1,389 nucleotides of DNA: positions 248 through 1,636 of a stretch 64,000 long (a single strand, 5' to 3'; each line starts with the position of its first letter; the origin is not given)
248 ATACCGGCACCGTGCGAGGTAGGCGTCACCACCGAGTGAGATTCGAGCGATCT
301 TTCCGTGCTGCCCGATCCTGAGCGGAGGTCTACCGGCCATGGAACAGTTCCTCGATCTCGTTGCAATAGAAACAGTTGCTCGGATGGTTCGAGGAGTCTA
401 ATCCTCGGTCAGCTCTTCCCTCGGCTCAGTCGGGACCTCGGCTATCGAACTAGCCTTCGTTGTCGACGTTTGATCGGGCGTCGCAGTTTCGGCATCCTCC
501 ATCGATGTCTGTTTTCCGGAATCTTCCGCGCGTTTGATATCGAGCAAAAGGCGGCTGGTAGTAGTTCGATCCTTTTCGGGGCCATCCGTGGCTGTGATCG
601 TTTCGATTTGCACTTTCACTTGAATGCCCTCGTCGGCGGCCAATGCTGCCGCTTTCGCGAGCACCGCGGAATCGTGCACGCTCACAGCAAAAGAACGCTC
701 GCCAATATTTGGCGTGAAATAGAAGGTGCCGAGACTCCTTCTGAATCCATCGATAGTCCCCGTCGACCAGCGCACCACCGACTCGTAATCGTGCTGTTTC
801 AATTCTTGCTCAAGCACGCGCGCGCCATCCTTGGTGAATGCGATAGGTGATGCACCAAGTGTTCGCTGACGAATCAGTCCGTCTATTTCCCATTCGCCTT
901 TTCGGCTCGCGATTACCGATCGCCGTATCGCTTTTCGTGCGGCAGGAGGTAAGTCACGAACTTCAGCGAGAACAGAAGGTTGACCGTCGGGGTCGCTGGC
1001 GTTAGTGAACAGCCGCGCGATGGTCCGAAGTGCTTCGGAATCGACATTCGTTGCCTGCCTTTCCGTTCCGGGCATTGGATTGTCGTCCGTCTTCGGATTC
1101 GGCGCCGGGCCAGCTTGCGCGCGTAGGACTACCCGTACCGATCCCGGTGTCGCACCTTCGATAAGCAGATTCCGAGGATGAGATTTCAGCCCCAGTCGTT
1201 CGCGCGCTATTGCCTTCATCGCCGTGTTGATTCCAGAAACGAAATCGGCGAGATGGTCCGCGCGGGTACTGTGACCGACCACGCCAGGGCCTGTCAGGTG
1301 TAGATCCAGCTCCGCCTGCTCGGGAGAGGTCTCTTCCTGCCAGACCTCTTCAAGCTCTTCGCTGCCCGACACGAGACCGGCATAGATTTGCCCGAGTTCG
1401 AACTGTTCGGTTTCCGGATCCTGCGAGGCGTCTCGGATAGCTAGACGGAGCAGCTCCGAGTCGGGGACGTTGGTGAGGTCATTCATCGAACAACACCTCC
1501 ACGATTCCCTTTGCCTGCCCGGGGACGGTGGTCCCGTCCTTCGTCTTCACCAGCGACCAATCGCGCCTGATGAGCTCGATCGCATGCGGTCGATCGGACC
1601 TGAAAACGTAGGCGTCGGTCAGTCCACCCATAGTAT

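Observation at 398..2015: Nucleotidyltransferase + unknown partner between repressor and integrase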

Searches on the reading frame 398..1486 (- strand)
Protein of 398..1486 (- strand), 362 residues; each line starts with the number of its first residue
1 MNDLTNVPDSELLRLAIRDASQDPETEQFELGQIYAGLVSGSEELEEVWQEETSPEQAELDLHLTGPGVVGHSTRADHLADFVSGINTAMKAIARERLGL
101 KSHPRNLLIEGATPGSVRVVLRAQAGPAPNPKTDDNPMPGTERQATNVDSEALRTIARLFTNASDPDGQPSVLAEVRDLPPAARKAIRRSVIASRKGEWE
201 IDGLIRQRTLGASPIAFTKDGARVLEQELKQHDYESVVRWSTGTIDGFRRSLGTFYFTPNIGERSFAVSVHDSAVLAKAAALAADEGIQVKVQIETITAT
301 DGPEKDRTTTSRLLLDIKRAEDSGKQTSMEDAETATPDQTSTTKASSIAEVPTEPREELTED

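Call 3: search_protein_families(library=pfam, proteins=[window:398-1486:-], max_evalue=1)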
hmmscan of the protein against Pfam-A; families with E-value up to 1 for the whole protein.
window:398-1486:- (362 aa): 0 families

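Call 4: search_protein_families(library=padloc, proteins=[window:398-1486:-], max_evalue=1)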
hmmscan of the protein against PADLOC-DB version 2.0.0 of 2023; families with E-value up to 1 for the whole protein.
window:398-1486:- (362 aa): 0 families

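Call 5: search_protein_families(library=phrogs, proteins=[window:398-1486:-], max_evalue=1)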
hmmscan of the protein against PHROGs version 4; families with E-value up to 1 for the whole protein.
window:398-1486:- (362 aa): 2 families
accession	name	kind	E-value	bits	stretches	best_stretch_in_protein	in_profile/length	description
phrog_6914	-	unknown function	0.03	16.1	0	319-362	24-65/99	-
phrog_3243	-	unknown function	0.035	14.3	1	53-124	5-75/293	-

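Call 6: search_protein_families(library=ncbifam, proteins=[window:398-1486:-], max_evalue=1)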
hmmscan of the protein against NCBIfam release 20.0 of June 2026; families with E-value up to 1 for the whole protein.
window:398-1486:- (362 aa): 1 family
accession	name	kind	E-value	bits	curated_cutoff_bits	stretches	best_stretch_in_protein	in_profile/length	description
NF053583.1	LAPAL_fam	equivalog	4.6e-06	26.2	60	1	62-132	3-73/292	LAPAL motif-containing putative phage structural protein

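Call 11: find_homologous_proteins(query=window:398-1486:-)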
Query window:398-1486:- (362 aa): 42 proteins with E <= 0.001 among 8000 candidates. Only proteins of 199 to 634 residues were searched: fused or split forms outside these lengths cannot appear, so this answer is no evidence that the protein stands alone or is whole; find_related_loci, which searches DNA, has no such limit.
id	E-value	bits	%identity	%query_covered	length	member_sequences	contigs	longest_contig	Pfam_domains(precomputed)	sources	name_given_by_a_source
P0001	6.3e-229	777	99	100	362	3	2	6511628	-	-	-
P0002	1.7e-146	506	71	91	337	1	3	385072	-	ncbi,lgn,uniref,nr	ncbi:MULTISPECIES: hypothetical protein [Rhodococcus]|uniref:hypothetical protein n=1 Tax=Rhodococcu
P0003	6.3e-121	422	62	91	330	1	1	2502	-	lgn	-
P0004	3.4e-89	318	54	89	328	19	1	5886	-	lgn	-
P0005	7.3e-89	316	53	91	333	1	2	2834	-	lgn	-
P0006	1.5e-87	312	53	86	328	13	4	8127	-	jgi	jgi:hypothetical protein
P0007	1.8e-87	312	53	86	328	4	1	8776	-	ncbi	-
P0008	1.5e-86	309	53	86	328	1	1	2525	-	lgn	-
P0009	2.1e-78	282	48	91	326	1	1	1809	-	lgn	-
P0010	1.7e-71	259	44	92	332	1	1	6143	-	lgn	-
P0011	6.8e-66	241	53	70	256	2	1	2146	-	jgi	jgi:hypothetical protein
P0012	8.5e-66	241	46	91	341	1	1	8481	-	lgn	-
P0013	4.6e-64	235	42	85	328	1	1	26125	-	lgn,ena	-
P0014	7.7e-61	224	42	88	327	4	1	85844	-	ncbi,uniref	ncbi:hypothetical protein AB0O58_21040 [Rhodococcus sp. NPDC080181]|uniref:hypothetical protein n=1 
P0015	1.2e-60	224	41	88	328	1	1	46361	-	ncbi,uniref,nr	ncbi:hypothetical protein JGU71_28420 [Antrihabitans sp. YC3-6]|uniref:Uncharacterized protein n=1 T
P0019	2.2e-56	210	41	84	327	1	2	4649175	-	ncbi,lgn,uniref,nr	ncbi:hypothetical protein MYCSP_14020 [Mycobacteroides saopaulense]|uniref:hypothetical protein n=1 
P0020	2.4e-55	206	40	84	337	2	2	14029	-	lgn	-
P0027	4.7e-52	195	41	82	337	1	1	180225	-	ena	-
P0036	2.7e-39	154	38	76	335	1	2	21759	-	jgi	-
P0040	3.6e-30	124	32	80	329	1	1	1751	-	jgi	jgi:hypothetical protein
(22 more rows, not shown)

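Call 12: find_encoding_contigs(protein=P0019, flank=5000, max_places=2)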
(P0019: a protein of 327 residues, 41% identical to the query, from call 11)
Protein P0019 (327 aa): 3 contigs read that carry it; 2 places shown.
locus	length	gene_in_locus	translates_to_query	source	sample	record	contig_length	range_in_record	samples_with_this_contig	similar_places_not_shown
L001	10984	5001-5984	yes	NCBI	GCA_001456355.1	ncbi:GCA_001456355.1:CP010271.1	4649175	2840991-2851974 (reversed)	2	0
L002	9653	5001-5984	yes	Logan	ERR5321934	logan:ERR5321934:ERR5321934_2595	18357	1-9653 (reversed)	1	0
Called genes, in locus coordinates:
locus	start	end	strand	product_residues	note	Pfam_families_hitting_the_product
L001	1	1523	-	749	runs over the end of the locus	PF00916:Sulfate_transp, PF00484:Pro_CA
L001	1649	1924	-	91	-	-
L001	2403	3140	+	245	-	PF01113:DapB_N, PF05173:DapB_C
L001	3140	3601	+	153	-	-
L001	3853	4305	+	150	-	PF03358:FMN_red (weak)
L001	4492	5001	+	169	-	PF22014:DUF6932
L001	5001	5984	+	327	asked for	-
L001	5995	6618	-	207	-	-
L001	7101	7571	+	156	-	-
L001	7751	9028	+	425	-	PF16911:PapA_C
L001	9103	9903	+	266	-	PF00303:Thymidylat_synt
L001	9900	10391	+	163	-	PF00186:DHFR_1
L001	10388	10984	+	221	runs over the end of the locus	PF13462:Thioredoxin_4, PF01323:DSBA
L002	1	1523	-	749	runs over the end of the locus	PF00916:Sulfate_transp, PF00484:Pro_CA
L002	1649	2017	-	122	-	-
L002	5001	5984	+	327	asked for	-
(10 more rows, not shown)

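Call 13: find_encoding_contigs(protein=P0015, flank=5000, max_places=2)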
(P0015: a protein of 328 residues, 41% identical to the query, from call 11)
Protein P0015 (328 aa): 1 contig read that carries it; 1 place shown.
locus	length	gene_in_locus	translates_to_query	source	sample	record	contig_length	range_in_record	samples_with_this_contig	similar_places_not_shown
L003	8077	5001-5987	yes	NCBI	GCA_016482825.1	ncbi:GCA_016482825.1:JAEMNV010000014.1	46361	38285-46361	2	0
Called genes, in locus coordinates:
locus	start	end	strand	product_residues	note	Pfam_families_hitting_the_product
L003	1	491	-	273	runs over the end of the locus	PF12684:DUF3799, PF12705:PDDEXK_1 (weak)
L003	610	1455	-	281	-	PF20188:DUF6551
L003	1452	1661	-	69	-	-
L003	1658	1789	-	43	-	-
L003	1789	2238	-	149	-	-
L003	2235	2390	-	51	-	-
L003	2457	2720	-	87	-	-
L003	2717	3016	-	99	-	-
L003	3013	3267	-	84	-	PF12728:HTH_17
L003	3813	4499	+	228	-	-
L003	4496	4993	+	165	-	PF22014:DUF6932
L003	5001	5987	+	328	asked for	-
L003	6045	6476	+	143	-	-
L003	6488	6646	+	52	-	-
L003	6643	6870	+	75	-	PF11662:DUF3263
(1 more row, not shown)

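Call 14: find_encoding_contigs(protein=P0027, flank=5000, max_places=2)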
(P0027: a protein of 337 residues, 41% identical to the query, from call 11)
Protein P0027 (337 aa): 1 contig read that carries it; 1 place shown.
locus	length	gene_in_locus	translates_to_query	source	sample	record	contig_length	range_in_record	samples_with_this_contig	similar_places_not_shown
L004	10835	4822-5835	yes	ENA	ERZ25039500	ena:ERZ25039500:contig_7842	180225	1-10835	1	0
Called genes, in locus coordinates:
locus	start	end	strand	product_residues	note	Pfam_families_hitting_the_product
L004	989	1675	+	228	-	PF21790:OGG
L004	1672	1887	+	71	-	-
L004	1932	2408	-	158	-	-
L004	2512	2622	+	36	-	-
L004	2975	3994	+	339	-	PF01381:HTH_3 (weak), PF13384:HTH_23 (faint), PF13560:HTH_31 (weak)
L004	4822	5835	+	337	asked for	-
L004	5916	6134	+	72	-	PF14020:DUF4236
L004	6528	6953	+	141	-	-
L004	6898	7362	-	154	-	-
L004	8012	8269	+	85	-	-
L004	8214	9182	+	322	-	-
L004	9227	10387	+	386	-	-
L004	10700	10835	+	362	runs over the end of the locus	PF00144:Beta-lactamase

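Call 15: find_encoding_contigs(protein=P0002, flank=5000, max_places=2)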
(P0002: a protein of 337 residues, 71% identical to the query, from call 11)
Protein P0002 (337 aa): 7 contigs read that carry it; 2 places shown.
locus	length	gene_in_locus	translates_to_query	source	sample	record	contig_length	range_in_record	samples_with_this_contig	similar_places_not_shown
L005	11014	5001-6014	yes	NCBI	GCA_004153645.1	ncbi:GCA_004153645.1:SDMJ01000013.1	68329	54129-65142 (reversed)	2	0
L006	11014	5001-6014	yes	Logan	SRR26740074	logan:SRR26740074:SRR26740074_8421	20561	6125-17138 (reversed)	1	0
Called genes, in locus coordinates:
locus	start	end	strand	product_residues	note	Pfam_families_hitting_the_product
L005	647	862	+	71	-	-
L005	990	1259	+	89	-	-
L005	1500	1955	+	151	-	-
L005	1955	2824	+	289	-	PF13671:AAA_33 (faint), PF06414:Zeta_toxin (weak)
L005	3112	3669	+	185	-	-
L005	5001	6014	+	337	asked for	-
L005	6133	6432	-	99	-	-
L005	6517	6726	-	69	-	-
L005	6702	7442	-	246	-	-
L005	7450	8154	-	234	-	PF13191:AAA_16 (faint), PF13401:AAA_22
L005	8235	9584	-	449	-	PF09299:Mu-transpos_C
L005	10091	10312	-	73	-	-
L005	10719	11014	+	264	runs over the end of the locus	PF00107:ADH_zinc_N, PF13602:ADH_zinc_N_2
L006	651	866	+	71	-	-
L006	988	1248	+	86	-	-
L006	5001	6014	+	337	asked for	-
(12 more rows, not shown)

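Call 20: search_dna_similar(query=window:398-1486:-, collection=phages, mode=protein, max_rows=20, max_evalue=0.001)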
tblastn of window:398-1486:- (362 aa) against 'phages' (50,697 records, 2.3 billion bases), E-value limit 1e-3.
Records with a match: 1; places in all: 1; records where one place covers at least 80% of the query: 0.
Best place of each record, by identity: <60% 1.
By first word of the organism name: Gordonia 1.
By host as written in the record: Gordonia terrae NRRL B-16283 1.
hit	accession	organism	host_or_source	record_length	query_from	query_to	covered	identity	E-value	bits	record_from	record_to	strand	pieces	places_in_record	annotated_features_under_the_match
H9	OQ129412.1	Gordonia phage Holliday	Gordonia terrae NRRL B-16283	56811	3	271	74%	37.1%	3e-40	157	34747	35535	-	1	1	52: hypothetical protein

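Call 21: get_annotated_region(hit=H9, flank=5000)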
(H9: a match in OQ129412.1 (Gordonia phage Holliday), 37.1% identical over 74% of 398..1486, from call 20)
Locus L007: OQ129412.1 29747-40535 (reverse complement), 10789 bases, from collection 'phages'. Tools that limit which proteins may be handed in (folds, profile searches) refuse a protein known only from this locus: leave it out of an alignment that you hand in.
description: Gordonia phage Holliday, complete genome.
organism: Gordonia phage Holliday (NCBI taxid 3050407)
taxonomy: Viruses; Duplodnaviria; Heunggongvirae; Uroviricota; Caudoviricetes; Langleyhallvirinae; Getalongvirus
host: Gordonia terrae NRRL B-16283; source: soil; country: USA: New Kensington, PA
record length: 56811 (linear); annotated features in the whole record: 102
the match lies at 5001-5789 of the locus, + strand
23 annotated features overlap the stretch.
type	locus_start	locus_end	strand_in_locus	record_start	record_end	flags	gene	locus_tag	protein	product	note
CDS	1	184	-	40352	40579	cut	63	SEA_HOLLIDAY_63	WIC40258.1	membrane protein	-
CDS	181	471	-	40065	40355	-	62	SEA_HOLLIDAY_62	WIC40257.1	excise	-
CDS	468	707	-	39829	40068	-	61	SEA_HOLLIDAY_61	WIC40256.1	hypothetical protein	-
CDS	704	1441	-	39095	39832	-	60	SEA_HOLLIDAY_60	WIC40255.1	GIY-YIG endonuclease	-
CDS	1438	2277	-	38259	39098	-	59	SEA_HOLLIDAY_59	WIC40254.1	antirepressor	-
CDS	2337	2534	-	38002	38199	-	58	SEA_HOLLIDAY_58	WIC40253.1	hypothetical protein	-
CDS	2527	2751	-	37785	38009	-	57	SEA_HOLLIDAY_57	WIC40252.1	hypothetical protein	-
CDS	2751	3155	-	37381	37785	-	56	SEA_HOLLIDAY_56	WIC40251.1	GIY-YIG endonuclease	-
CDS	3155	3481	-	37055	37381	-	55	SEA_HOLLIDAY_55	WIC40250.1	helix-turn-helix transcriptional regulator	-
CDS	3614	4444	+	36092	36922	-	54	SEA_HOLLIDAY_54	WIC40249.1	immunity repressor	-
CDS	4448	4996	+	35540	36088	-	53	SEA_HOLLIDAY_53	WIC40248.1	hypothetical protein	-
CDS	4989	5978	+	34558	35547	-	52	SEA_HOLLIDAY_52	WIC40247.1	hypothetical protein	-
CDS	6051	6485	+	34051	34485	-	51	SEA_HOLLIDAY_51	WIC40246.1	metalloprotease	-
CDS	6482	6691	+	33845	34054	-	50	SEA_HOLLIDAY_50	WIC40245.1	helix-turn-helix DNA binding protein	-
CDS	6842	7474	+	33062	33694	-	49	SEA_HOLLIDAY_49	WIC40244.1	HNH endonuclease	-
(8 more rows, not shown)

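Call 23: predict_structure(alignment_id=A1)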
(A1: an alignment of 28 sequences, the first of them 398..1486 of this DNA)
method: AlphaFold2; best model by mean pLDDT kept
length: 362 residues; sequences in the alignment: 28
mean_pLDDT: 83.3   pTM: 0.77
mean pLDDT of the five models: 83.3, 81.0, 80.8, 80.7, 79.4
residues with pLDDT >= 90: 203; 70-90: 79; 50-70: 64; < 50: 16
segments of 3 or more residues with pLDDT < 50: 139-141, 339-341
pLDDT, mean of each block of 10 residues (from residue 1): 79 93 93 94 92 91 84 76 95 91 80 70 77 57 71 94 84 90 96 93 92 93 93 91 93 91 90 90 92 94 71 95 57 50 51 60 54
secondary structure, 60 per line:
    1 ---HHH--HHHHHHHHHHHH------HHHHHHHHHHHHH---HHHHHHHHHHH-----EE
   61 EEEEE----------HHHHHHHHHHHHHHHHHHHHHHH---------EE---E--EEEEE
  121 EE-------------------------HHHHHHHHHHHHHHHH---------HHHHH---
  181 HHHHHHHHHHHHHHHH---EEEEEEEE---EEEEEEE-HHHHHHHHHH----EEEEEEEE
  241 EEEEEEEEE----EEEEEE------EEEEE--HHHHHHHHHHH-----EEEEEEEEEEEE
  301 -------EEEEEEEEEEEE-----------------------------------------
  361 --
elements in order: H9-20 H27-39 H43-53 E59-65 H76-98 E116-122 H148-163 H173-177 H181-196 E200-207 E211-217 H219-228 E233-249 E254-259 E266-270 H273-283 E289-300 E308-319

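Call 28: fold_search(model_id=the predicted structure, library=pdb)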
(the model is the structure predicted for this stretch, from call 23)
No match with E <= 0.001 here; weaker rows may still be real.
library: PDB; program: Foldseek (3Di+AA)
matches with E <= 10: 500; with E <= 0.001: 0
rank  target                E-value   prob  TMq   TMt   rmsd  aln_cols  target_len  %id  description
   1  8bn3_eI               1.5e-02  0.93  0.15  0.33  13.0       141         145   12  Yeast 80S, ES7s delta, eIF5A, Stm1 containing (released 2024-01-10)
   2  7y8u_E                1.9e-02  0.18  0.14  0.14  20.4       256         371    8  Crystal structure of AlbEF homolog from Quasibacillus thermotolerans (released 2022-10-12)
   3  8aaf_v                2.6e-02  0.95  0.16  0.37  12.3       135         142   13  Yeast RQC complex in state G (released 2023-03-08)
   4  8qzv                  2.6e-02  0.94  0.17  0.38  12.9       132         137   11  Crystal structure of translation factor eIF5A from Trichomonas vaginalis (released 2024-07-03)
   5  7lma_G                3.4e-02  1.00  0.20  0.36   3.8        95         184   14  Tetrahymena telomerase T3D2 structure at 3.3 Angstrom (released 2021-05-12)
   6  2l15_MODEL_1_A        3.6e-02  1.00  0.15  0.64   5.4        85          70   20  Solution Structure of Cold Shock Protein CspA Using Combined NMR and CS-Rosetta method (released 2010-09-15)
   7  6rji                  3.6e-02  0.60  0.12  0.23  19.3       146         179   16  X-ray structure of the elongation factor P of S. aureus (released 2020-04-01)
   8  8ut0_Ls               4.1e-02  0.91  0.16  0.36  13.3       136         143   11  Eukaryotic 80S ribosome with Reh1, eIF5A and A/P site tRNA (released 2024-11-06)
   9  1zeq                  4.3e-02  1.00  0.15  0.59   4.8        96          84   16  1.5 A Structure of apo-CusF residues 6-88 from Escherichia coli (released 2005-08-02)
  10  6cqk_C                4.5e-02  0.99  0.17  0.57   5.2        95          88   17  Crystal Structure of mitochondrial single-stranded DNA binding proteins from S. cerevisiae, Rim1 (Form1) (released 2018-05-30)
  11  8txr_B                5.0e-02  0.99  0.17  0.20   4.3        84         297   17  E. coli ExoVII(H238A) (released 2024-01-31)
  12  6cqm_D                5.3e-02  0.93  0.16  0.47   6.4       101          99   16  Crystal Structure of mitochondrial single-stranded DNA binding proteins from S. cerevisiae, Rim1 (Form2) (released 2018-05-30)
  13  7uy5_G                5.6e-02  0.99  0.19  0.31   3.7       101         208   12  Tetrahymena telomerase with CST (released 2022-07-13)
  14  1x6o                  5.9e-02  0.72  0.16  0.34  12.3       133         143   10  Structural Analysis of Leishmania braziliensis eukaryotic initiation factor 5a (released 2004-08-24)
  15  1xtd                  5.9e-02  0.60  0.15  0.31  12.7       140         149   14  Structural Analysis of Leishmania mexicana eukaryotic initiation factor 5a (released 2004-10-26)
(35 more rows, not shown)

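Call 31: search_protein_representatives(alignment_id=A1)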
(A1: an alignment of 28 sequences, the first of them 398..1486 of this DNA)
Query: 28 sequences, 329 profile positions. Proteins with E-value up to 0.001 (for the whole library): 251; up to 1e-10: 213; up to 1e-30: 161. The best 150 are listed.
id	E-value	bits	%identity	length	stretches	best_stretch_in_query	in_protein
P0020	4.8e-128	443.1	-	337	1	7-326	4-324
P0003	1.7e-120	418.3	-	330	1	1-324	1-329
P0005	4.1e-116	403.9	-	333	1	1-326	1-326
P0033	7.6e-113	393.2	-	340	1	1-327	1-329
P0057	3.1e-108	378.0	-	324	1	8-324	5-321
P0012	4.6e-106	370.9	-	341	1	1-327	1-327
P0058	8.0e-105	366.8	-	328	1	4-323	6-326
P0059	2.3e-104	365.3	-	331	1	5-327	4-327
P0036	4.8e-101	354.4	-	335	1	4-326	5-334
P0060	1.5e-97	342.9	-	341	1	3-324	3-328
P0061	1.1e-96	340.0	-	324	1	6-322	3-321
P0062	1.3e-96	339.8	-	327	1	4-325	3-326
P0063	1.4e-95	336.4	-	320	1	7-318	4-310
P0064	2.0e-93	329.4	-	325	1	11-317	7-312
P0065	6.5e-93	327.7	-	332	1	4-316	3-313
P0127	9.5e-54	198.9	-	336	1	52-317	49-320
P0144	3.8e-49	183.8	-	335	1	56-324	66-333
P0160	2.6e-46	174.5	-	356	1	14-317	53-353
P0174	3.8e-42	160.8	-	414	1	71-326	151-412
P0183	1.9e-40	155.2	-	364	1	58-321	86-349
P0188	7.1e-39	150.1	-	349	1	57-316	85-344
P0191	1.7e-38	148.8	-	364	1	56-317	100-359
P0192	2.0e-38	148.6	-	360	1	55-317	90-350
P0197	2.0e-37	145.3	-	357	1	58-317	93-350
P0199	1.8e-36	142.2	-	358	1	3-319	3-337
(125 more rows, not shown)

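Call 45: search_protein_families(library=ncbifam, proteins=[L007:4989-5978:+], max_evalue=1)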
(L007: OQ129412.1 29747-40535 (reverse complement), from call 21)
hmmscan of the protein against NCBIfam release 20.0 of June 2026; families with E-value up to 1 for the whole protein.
L007:4989-5978:+ (329 aa): 1 family
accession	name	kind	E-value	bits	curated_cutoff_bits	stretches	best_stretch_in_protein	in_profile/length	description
NF053583.1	LAPAL_fam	equivalog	0.18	11.2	60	1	71-128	9-66/292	LAPAL motif-containing putative phage structural protein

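Call 46: search_protein_families(library=padloc, proteins=[L007:4989-5978:+, L007:4448-4996:+], max_evalue=1)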
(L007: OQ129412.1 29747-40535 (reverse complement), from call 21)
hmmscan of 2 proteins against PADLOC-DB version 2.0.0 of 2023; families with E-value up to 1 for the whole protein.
L007:4989-5978:+ (329 aa): 0 families

L007:4448-4996:+ (182 aa): 1 family
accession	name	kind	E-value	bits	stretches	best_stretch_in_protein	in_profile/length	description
PDLC04744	PDC-M63A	-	7.7e-08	30.5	1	25-103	18-92/152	-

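Call 49: find_related_loci(query=A1, collection=genome_contigs, flank=4000)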
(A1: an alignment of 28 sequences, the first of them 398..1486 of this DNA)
Query A1 (362 aa) in genome_contigs; peptide patterns used: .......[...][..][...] (x = any residue, [..] = any of these).
71 stretches matched a pattern; 32 encode a relative of the query (tblastn E <= 1e-3); 32 distinct loci.
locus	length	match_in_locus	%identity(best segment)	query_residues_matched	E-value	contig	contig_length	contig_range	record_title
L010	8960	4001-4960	54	1-323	2e-96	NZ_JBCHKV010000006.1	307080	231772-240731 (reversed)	Mycobacterium sp. 050272 contig00006, whole genome shotgun sequence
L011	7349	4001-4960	54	1-323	8e-96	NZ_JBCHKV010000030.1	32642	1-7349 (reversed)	Mycobacterium sp. 050272 contig00030, whole genome shotgun sequence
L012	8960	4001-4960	54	1-323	4e-92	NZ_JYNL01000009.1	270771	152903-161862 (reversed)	Mycolicibacterium chlorophenolicum strain DSM 43826 MCHLDSM_contig000010, whole genome shotgun sequence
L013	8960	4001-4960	54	1-323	4e-92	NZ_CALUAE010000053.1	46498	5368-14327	MAG: Mycolicibacterium bacteremicum isolate MvgFDqQOtF_bin.11.MAG NODE_129_length_46498_cov_9.154017, whole genome shotg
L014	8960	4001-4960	54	1-323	4e-92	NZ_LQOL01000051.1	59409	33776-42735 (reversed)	Mycolicibacterium canariasense strain CCUG 47953 contig_42, whole genome shotgun sequence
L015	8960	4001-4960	54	1-323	4e-92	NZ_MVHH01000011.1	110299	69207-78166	Mycolicibacter arupensis strain DSM 44942 Mycobacterium_arupense_DSM44942_contig11, whole genome shotgun sequence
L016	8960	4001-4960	54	1-323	4e-92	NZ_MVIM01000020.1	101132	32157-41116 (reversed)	Mycolicibacterium tusciae strain DSM 44338 NODE_20_length_101132_cov_94.8146, whole genome shotgun sequence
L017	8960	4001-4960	54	1-323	4e-92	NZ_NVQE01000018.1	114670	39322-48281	Mycobacterium neglectum strain CECT 8778 NODE_18, whole genome shotgun sequence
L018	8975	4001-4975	41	2-329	3e-66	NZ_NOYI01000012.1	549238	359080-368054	Rhodococcus sp. 06-235-1A RS1H2_4, whole genome shotgun sequence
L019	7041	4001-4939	41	11-330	5e-66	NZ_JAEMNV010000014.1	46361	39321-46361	Antrihabitans stalagmiti strain YC3-6 contig14, whole genome shotgun sequence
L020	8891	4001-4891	41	16-318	3e-62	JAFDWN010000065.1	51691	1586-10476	MAG: Actinomycetota bacterium isolate SZAS-8 ACTI-TMP-2__65__length-51691, whole genome shotgun sequence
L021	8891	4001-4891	40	16-318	2e-61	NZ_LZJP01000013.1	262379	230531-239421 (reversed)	Mycobacterium mantenii strain E3121 contig_11, whole genome shotgun sequence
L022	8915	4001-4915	41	16-329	5e-61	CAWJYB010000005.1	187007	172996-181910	MAG: uncultured Actinomycetota bacterium isolate MFD03975.bin.1.33 genome assembly, contig: contig_114919, whole genome 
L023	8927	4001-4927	40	16-330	1e-59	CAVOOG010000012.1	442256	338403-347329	MAG: uncultured Actinomycetota bacterium isolate MFD10097.bin.1.39 genome assembly, contig: contig_55, whole genome shot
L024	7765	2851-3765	39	16-329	1e-56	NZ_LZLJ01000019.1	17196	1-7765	Mycobacterium sp. 1274756.6 contig_26, whole genome shotgun sequence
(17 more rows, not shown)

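Call 50: find_related_loci(query=A1, collection=viral_contigs, flank=4000)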
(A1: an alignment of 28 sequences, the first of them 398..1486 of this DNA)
Query A1 (362 aa) in viral_contigs; peptide patterns used: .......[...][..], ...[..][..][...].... (x = any residue, [..] = any of these).
39 stretches matched a pattern; 7 encode a relative of the query (tblastn E <= 1e-3); 7 distinct loci.
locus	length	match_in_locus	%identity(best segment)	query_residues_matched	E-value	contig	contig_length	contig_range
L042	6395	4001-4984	46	1-330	2e-83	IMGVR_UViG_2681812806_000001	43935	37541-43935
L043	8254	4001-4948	38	11-331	4e-54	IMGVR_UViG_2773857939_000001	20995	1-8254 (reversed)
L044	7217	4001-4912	34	13-323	2e-42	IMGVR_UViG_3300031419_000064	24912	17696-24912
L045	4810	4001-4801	35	13-286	4e-39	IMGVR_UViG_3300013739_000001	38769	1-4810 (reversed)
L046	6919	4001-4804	35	3-270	7e-38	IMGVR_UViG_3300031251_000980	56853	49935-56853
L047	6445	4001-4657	38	1-214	4e-35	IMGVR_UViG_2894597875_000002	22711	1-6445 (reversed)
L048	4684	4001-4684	33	13-246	5e-31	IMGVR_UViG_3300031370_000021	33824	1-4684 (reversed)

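Call 56: search_solved_structures(query=A1, max_evalue=10)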
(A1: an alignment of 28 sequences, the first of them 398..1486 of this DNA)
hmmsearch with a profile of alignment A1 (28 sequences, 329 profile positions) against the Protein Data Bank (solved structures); distinct sequences matched with E-value up to 10: 2.
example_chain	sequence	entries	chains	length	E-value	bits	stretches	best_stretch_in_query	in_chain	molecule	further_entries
6leb_A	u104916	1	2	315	1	11.5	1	196-270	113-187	Ser-Asp rich fibrinogen-binding, bone sialoprotein-binding protein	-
3cxb_A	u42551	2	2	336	1.4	11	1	210-258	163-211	Protein sifA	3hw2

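Call 67: search_protein_families(library=padloc, proteins=[P0199, P0191, P0174, P0160, P0183], max_evalue=1)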
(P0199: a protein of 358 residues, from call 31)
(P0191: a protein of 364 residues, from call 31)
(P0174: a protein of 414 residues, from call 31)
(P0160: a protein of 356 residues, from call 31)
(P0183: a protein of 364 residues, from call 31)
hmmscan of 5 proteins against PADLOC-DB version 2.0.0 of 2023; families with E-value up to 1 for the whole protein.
P0199 (358 aa): 0 families

P0191 (364 aa): 2 families
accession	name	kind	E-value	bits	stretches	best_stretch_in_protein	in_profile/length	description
PDLC04311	PDC-M02B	-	1.1e-05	22.5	1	8-77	7-81/384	-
PDLC04300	PDC-M02B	-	0.04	10.7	1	14-44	19-49/373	-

P0174 (414 aa): 1 family
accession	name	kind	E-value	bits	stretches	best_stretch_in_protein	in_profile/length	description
PDLC04024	PD-T4-10_B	-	8.5e-08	30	1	14-152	6-141/353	-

P0160 (356 aa): 0 families

P0183 (364 aa): 2 families
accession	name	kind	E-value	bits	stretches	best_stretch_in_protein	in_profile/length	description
PDLC05015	PDC-S42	-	0.00037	18.1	1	87-191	4-101/302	-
PDLC04311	PDC-M02B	-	0.0064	13.5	1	5-73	11-84/384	-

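Call 69: search_protein_families(library=pfam, proteins=[P0174, P0191, P0183, P0197, P0192, P0188, P0199, P0160], max_evalue=1)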
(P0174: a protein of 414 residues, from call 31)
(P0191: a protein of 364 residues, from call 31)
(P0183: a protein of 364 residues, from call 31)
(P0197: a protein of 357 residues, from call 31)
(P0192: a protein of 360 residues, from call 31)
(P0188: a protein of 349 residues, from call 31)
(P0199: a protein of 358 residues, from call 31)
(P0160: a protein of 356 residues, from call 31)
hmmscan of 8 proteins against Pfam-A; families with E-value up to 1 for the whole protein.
P0174 (414 aa): 1 family
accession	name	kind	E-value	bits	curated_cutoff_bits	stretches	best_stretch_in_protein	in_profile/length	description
PF20215.3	DUF6575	-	1.1e-10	41.8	26.6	1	28-142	16-132/218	Family of unknown function (DUF6575)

P0191 (364 aa): 0 families

P0183 (364 aa): 0 families

P0197 (357 aa): 0 families

P0192 (360 aa): 0 families

P0188 (349 aa): 0 families

P0199 (358 aa): 0 families

P0160 (356 aa): 1 family
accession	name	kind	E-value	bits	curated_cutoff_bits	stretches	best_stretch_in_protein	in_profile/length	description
PF10062.14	DUF2300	-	0.059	14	25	1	10-75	18-84/127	Predicted secreted protein (DUF2300)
